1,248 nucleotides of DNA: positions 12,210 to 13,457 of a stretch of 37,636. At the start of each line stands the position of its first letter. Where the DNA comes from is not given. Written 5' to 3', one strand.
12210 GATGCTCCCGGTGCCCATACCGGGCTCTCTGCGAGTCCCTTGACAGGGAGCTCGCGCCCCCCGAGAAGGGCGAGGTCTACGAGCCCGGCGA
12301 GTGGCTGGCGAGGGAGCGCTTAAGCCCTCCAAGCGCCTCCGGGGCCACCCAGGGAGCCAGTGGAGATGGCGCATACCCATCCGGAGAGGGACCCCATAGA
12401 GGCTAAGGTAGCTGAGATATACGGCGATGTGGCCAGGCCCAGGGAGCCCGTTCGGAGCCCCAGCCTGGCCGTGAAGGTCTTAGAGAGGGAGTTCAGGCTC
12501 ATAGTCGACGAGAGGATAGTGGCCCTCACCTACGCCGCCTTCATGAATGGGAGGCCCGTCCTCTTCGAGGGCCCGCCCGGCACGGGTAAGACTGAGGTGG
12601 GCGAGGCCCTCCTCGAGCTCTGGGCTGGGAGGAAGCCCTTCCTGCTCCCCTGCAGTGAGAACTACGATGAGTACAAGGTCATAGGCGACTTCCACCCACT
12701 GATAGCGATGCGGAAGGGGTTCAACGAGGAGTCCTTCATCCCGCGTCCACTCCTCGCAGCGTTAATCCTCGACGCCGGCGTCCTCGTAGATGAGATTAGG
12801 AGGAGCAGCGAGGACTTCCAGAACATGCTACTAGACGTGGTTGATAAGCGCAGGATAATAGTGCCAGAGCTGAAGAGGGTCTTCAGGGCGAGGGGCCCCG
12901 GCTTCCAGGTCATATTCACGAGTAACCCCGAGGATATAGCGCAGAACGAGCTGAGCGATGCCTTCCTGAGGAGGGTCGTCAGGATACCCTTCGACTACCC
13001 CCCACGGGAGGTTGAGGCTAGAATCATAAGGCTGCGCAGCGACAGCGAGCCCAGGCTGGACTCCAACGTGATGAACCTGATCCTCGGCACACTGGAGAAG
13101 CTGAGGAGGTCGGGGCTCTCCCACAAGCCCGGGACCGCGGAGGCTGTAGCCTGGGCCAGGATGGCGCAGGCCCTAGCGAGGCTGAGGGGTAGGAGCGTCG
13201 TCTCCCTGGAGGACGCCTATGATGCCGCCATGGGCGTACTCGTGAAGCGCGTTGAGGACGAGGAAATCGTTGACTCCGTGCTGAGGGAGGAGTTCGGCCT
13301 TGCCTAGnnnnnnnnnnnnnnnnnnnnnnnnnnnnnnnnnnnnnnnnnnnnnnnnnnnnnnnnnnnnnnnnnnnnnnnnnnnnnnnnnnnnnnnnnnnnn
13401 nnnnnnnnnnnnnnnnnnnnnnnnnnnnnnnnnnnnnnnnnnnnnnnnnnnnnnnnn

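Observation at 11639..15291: Solo Cas4-family nuclease nested with a MoxR-class AAA+ ATPase and an unusually long CoxE/NorD-like vWA protein, welded onto ileS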

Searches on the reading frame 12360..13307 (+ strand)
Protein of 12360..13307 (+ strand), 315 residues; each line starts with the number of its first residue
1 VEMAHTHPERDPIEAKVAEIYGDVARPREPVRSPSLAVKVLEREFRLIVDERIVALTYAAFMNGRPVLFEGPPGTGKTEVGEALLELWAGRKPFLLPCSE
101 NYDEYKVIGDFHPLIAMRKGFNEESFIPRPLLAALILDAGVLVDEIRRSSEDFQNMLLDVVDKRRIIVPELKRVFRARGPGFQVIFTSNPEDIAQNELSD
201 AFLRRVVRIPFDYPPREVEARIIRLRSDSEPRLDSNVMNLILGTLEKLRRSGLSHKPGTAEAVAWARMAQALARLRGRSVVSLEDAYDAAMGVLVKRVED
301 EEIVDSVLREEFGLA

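Call 3: search_protein_families(library=pfam, proteins=[window:12360-13307:+], max_evalue=0.1)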
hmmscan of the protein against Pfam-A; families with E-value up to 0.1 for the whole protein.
window:12360-13307:+ (315 aa): 12 families
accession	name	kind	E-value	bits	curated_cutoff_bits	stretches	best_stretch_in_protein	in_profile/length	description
PF07728.20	AAA_5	-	2.5e-18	66.9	22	1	66-205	1-138/139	AAA domain (dynein-related subfamily)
PF18934.5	DUF5682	-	1.1e-06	27.8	26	1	237-297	265-323/727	Family of unknown function (DUF5682)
PF17863.7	AAA_lid_2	-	9.7e-05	22.5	22.7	1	263-299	19-55/74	AAA lid domain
PF07726.17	AAA_3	-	0.00028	21.2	27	1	137-201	62-124/131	ATPase family associated with various cellular activities (AAA)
PF00004.35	AAA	-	0.0038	18.1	21.2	1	67-109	1-40/131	ATPase family associated with various cellular activities (AAA)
PF13604.12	AAA_30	-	0.011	15.9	27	1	65-91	19-45/191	AAA domain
PF20030.5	bpMoxR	-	0.011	15.2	27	1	46-206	13-164/205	MoxR domain in the MoxR-vWA-beta-propeller ternary systems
PF12775.13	AAA_7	-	0.012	15.6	25.8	1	53-85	22-54/181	P-loop containing dynein motor region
PF07724.20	AAA_2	-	0.018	15.5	27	0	67-166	6-104/166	AAA domain (Cdc48 subfamily)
PF17855.7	MCM_lid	-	0.022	15.7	27.4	1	226-290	11-80/87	MCM AAA-lid domain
PF00158.32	Sigma54_activat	-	0.032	14.4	20.2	0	141-166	97-122/168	Sigma-54 interaction domain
PF13238.12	AAA_18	-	0.044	14.7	29.4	1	67-87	1-21/128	AAA domain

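Call 4: search_protein_families(library=ncbifam, proteins=[window:12360-13307:+], max_evalue=0.1)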
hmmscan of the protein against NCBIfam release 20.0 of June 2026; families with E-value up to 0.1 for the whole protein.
window:12360-13307:+ (315 aa): 7 families
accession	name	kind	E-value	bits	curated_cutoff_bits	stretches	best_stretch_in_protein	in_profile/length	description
NF047784.1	MadB_ATPase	equivalog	1.2e-29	103.5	475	2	121-308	120-297/298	MadB family AAA-type ATPase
TIGR02640.1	gas_vesic_GvpN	equivalog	2.9e-16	59.8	266.8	1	62-270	19-237/262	gas vesicle protein GvpN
TIGR03922.1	T7SS_EccA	equivalog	0.0069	15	466.65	1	65-90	313-338/557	type VII secretion AAA-ATPase EccA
NF033606.1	heat_AAA_ClpK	exception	0.021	12.6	1900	1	67-167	646-745/949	heat shock survival AAA family ATPase ClpK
NF033607.0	disagg_AAA_ClpG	exception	0.022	12.6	1900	1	67-167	625-724/932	AAA family protein disaggregase ClpG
TIGR02639.1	ClpA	equivalog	0.028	12.6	993.15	0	67-166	490-585/734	ATP-dependent Clp protease ATP-binding subunit ClpA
TIGR02031.1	BchD-ChlD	equivalog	0.055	12.1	499.55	0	141-232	94-184/608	magnesium chelatase ATPase subunit D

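Call 5: search_protein_families(library=padloc, proteins=[window:12360-13307:+], max_evalue=0.1)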
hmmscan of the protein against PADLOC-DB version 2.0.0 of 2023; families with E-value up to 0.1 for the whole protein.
window:12360-13307:+ (315 aa): 8 families
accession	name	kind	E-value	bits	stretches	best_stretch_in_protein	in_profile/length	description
PDLC04606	PDC-M37B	-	0.0019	15.5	1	68-191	178-295/390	-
PDLC04140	mad8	-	0.0021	15.6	1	60-179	23-115/314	mads_8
PDLC01993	RtcR--CARF_AAA_HTH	-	0.0083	12.6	1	56-165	196-306/523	-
PDLC04232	IetA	-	0.009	13.4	1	59-84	110-136/330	-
PDLC01439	typeIV_DinG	-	0.0091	12.7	1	58-78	28-48/575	CAS-IV-A; associated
PDLC03920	MkoA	-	0.011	12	1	68-86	635-653/1112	-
PDLC01994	RtcR_PspF1--CARF_AAA_HTH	-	0.025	11.7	1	62-167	180-280/468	-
PDLC03921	MkoA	-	0.039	9.6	1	65-84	1042-1062/1607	-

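Call 37: find_related_loci(query=A3, collection=metagenome_contigs, flank=8000)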
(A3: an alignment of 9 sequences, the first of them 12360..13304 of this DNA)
Query A3 (315 aa) in metagenome_contigs; peptide patterns used: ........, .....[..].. (x = any residue, [..] = any of these).
600 stretches matched a pattern (row limit reached: there are more); 75 encode a relative of the query (tblastn E <= 1e-3); 75 distinct loci.
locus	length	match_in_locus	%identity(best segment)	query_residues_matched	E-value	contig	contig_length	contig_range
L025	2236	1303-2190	67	16-312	1e-133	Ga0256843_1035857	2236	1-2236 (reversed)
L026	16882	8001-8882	60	11-304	3e-117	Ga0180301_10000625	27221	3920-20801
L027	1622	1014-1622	73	9-211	1e-104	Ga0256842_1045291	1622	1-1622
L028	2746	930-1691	32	63-313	5e-25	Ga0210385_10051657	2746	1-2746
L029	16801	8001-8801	30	38-304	1e-24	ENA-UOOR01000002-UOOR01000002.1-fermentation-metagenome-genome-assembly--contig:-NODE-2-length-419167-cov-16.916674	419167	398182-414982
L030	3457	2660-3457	30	35-298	1e-24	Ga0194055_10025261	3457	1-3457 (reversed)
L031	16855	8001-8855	31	5-302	3e-24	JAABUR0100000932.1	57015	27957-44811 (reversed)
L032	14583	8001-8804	30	41-309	5e-24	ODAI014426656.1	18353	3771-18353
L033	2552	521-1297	29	50-304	8e-24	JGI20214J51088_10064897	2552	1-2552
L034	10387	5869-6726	32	26-312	4e-23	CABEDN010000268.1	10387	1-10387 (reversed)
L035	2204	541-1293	30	25-272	5e-23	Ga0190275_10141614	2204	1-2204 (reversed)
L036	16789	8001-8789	29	59-313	3e-22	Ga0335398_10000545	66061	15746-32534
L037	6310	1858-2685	29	38-312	2e-22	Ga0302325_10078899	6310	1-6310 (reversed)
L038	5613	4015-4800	31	51-312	6e-22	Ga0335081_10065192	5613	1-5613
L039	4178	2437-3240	29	45-312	5e-22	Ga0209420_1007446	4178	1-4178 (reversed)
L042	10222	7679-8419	29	52-302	6e-21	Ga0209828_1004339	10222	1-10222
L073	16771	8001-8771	29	49-300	1e-14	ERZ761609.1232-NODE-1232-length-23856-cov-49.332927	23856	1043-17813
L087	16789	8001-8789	27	43-300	5e-15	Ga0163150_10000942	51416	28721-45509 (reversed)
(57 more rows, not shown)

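Call 42: find_homologous_proteins(query=A4, max_evalue=1e-20)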
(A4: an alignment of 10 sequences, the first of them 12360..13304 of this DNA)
Query A4 (10 sequences) (315 aa, profile of the alignment): 388 proteins with E <= 1e-20 among 8000 candidates; the best 120 are listed.
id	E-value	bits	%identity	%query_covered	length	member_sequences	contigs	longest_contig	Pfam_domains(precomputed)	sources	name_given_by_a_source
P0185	9.5e-175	598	87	97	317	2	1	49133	PF17863.8,PF18934.6,PF07728.21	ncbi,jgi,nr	ncbi:MAG: MoxR family ATPase [Desulfurococcales archaeon]|nr:MoxR family ATPase [Desulfurococcales a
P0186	2.5e-174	597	100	100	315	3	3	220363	PF18934.6,PF07728.21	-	-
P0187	1.5e-172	591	96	99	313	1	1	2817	PF18934.6,PF07728.21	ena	-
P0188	2.0e-172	590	78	99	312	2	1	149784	PF17863.8,PF18934.6,PF07728.21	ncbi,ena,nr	ncbi:MAG: MoxR family ATPase [Desulfurococcales archaeon]|nr:MoxR family ATPase [Desulfurococcales a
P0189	1.3e-171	588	87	97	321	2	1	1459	PF18934.6,PF07728.21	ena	-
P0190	2.3e-171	587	85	97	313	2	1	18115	PF17863.8,PF18934.6,PF07728.21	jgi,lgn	-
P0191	2.5e-171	587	77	97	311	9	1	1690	PF18934.6,PF07728.21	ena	-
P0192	4.2e-170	583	71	96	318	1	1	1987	PF07728.21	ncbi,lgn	-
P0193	4.6e-170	583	71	96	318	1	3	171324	PF07728.21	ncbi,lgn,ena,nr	ncbi:MAG: MoxR family ATPase [Desulfurococcales archaeon]|nr:MoxR family ATPase [Desulfurococcales a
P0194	7.5e-170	582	80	91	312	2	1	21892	PF17863.8,PF18934.6,PF07728.21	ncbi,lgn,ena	-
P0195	2.2e-169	581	67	98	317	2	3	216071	PF17863.8,PF18934.6,PF07728.21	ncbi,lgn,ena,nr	ncbi:MAG: MoxR family ATPase [Aeropyrum sp.]|nr:MoxR family ATPase [Aeropyrum sp.] MCE4616480.1 MoxR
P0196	1.1e-168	578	73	97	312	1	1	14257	PF07728.21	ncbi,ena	-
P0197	1.3e-168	578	75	97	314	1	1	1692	PF18934.6,PF07728.21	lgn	-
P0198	2.4e-168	577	75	97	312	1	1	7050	PF18934.6,PF07728.21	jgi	jgi:MoxR-like ATPase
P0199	3.2e-168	577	71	96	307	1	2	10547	PF07728.21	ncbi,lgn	-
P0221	3.0e-163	560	72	97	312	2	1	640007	PF07728.21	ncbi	ncbi:AAA family ATPase [Stetteria hydrogenophila]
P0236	3.0e-159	547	60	93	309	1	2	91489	PF07728.21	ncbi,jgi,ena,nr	ncbi:MAG: MoxR family ATPase [Thermoprotei archaeon]|nr:MAG: MoxR family ATPase [Thermoprotei archae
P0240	5.0e-159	546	64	95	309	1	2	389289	PF07728.21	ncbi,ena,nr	ncbi:MAG: MoxR family ATPase [Desulfurococcales archaeon]|nr:MoxR family ATPase [Desulfurococcales a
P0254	3.9e-157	540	65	95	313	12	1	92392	PF07728.21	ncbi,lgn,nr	ncbi:MAG: MoxR family ATPase [Desulfurococcales archaeon]|nr:MoxR family ATPase [Desulfurococcales a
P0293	1.9e-153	528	68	91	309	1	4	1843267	PF07728.21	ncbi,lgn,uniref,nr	ncbi:ATPase associated with various cellular activities AAA_5 [Pyrolobus fumarii 1A]|uniref:ATPase a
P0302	3.1e-152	524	68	96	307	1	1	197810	PF07728.21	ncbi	-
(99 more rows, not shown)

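Call 43: find_encoding_contigs(protein=P0293, flank=9000, max_places=1)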
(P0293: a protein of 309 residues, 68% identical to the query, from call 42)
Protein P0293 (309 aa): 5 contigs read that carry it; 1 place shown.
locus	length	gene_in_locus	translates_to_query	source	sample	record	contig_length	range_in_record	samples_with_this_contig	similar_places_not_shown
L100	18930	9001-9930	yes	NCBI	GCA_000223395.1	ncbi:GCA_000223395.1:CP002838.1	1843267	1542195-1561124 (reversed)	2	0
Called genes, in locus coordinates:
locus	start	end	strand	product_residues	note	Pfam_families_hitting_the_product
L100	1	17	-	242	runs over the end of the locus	PF07650:KH_2, PF00189:Ribosomal_S3_C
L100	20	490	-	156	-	PF00237:Ribosomal_L22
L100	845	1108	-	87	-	PF00276:Ribosomal_L23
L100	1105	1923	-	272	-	PF00573:Ribosomal_L4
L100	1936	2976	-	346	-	PF00297:Ribosomal_L3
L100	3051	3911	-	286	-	PF02598:Methyltrn_RNA_3, PF14419:SPOUT_MTase_2 (weak)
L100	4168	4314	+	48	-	-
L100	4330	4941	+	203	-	PF03692:CxxCxxCC (weak)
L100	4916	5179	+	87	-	-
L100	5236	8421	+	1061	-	PF00133:tRNA-synt_1, PF09334:tRNA-synt_1g (faint), PF08264:Anticodon_1, PF19302:DUF5915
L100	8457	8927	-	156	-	-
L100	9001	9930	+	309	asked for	PF07728:AAA_5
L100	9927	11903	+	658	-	PF05762:VWA_CoxE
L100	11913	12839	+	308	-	PF01171:ATP_bind_3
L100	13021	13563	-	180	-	PF01209:Ubie_methyltran (weak), PF08241:Methyltransf_11, PF13649:Methyltransf_25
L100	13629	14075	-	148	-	PF00203:Ribosomal_S19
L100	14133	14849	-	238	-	PF00181:Ribosomal_L2_N (weak), PF03947:Ribosomal_L2_C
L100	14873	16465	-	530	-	PF12846:AAA_10 (faint)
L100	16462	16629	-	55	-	-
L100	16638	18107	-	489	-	PF27251:CedA1 (weak)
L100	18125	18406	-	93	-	PF27251:CedA1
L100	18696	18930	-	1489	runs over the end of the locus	PF01442:Apolipoprotein (weak), PF04513:Baculo_PEP_C (faint), PF05377:FlaC_arch (faint), PF05478:Prominin (faint), PF05531:NPV_P10 (faint), PF07889:DUF1664 (faint), PF01442:Apolipoprotein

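Call 44: find_encoding_contigs(protein=P0236, flank=9000, max_places=2)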
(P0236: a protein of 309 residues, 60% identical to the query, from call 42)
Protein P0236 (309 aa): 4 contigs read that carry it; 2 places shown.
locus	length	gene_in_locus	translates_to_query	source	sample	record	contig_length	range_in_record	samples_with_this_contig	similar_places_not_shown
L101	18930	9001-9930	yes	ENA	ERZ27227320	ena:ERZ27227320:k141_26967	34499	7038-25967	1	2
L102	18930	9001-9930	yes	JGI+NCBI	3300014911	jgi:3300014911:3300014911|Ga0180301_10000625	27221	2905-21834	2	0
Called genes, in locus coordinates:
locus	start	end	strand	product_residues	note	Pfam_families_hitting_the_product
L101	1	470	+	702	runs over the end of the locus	-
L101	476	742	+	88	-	PF27251:CedA1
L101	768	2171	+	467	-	PF27251:CedA1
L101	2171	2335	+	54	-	-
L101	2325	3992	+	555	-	PF01580:FtsK_SpoIIIE (weak), PF01935:DUF87, PF05872:HerA_C (weak), PF10412:TrwB_AAD_bind (faint), PF12846:AAA_10 (faint), PF12696:TraG-D_C (weak)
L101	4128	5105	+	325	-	PF02598:Methyltrn_RNA_3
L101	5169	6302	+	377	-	PF00297:Ribosomal_L3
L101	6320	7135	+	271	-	PF00573:Ribosomal_L4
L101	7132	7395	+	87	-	PF00276:Ribosomal_L23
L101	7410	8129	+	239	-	PF03947:Ribosomal_L2_C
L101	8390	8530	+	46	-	PF11520:Cren7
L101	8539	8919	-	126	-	-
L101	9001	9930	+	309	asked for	PF07728:AAA_5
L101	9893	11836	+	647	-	PF05762:VWA_CoxE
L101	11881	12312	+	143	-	PF00203:Ribosomal_S19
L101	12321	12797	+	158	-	PF00237:Ribosomal_L22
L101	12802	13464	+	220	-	PF07650:KH_2, PF00189:Ribosomal_S3_C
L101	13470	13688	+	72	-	PF00831:Ribosomal_L29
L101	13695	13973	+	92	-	PF01868:RNase_P-MRP_p29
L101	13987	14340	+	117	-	PF00366:Ribosomal_S17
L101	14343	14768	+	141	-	PF00238:Ribosomal_L14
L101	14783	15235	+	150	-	PF16906:Ribosomal_L26, PF00467:KOW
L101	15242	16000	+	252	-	PF08071:RS4NT, PF01479:S4, PF00900:Ribosomal_S4e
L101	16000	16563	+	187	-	PF00281:Ribosomal_L5, PF00673:Ribosomal_L5_C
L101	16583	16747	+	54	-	PF00253:Ribosomal_S14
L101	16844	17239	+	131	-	PF00410:Ribosomal_S8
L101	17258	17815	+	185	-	PF00347:Ribosomal_L6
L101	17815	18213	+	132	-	PF01655:Ribosomal_L32e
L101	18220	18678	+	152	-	PF01280:Ribosomal_L19e, PF25476:Ribosomal_L19e_C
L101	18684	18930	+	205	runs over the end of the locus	PF17144:Ribosomal_L5e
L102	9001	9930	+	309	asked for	PF07728:AAA_5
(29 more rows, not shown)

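Call 45: find_encoding_contigs(protein=P0221, flank=9000, max_places=1)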
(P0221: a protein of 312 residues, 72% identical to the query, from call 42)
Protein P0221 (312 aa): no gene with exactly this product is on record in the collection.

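Call 48: search_solved_structures(query=A4, max_evalue=0.001)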
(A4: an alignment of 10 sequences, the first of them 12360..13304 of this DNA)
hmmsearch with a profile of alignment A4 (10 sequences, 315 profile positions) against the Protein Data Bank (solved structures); distinct sequences matched with E-value up to 0.001: 20.
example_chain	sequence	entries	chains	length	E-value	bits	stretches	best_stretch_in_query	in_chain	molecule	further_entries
6or5_A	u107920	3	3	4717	2.4e-23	85.9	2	56-247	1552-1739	Midasin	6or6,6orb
6i27_A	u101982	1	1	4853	7e-22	81.1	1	47-312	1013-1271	Midasin,Midasin,Midasin,Midasin,Midasin,Midasin,Midasin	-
6i26_A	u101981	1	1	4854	7.1e-22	81.1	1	47-312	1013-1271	Midasin,Midasin,Midasin,Midasin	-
6hyp_A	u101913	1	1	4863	7.1e-22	81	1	47-312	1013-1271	Midasin,Midasin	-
5jcs_s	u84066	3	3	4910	7.5e-22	81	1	47-312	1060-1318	Midasin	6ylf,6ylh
9qhd_A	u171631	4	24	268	2.5e-07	33.3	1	56-247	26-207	Nitric oxide reductase NorQ protein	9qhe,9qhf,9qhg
5c3c_A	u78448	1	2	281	3.3e-07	32.8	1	30-248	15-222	CbbQ/NirQ/NorQ domain protein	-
6l1q_C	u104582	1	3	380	9.2e-06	28.1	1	53-251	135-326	CbbQ protein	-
9qh4_A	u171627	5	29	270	1.5e-05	27.5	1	53-223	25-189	Protein NorQ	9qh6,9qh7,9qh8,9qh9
6k0r_A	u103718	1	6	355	2e-05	27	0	52-101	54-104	RuvB-like 1,RuvB-like 1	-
2xsz_A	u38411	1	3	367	2.2e-05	26.9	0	52-101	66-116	RUVB-LIKE 1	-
9hpo_A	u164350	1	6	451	4.4e-05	25.9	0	52-101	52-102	RuvB-like 1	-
9ge5_A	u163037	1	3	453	4.4e-05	25.9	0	52-101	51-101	RuvB-like 1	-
2c9o_A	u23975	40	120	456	4.4e-05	25.9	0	52-101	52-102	RUVB-LIKE 1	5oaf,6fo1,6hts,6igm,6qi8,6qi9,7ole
9ema_A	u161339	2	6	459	4.5e-05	25.8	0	52-101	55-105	RuvB-like 1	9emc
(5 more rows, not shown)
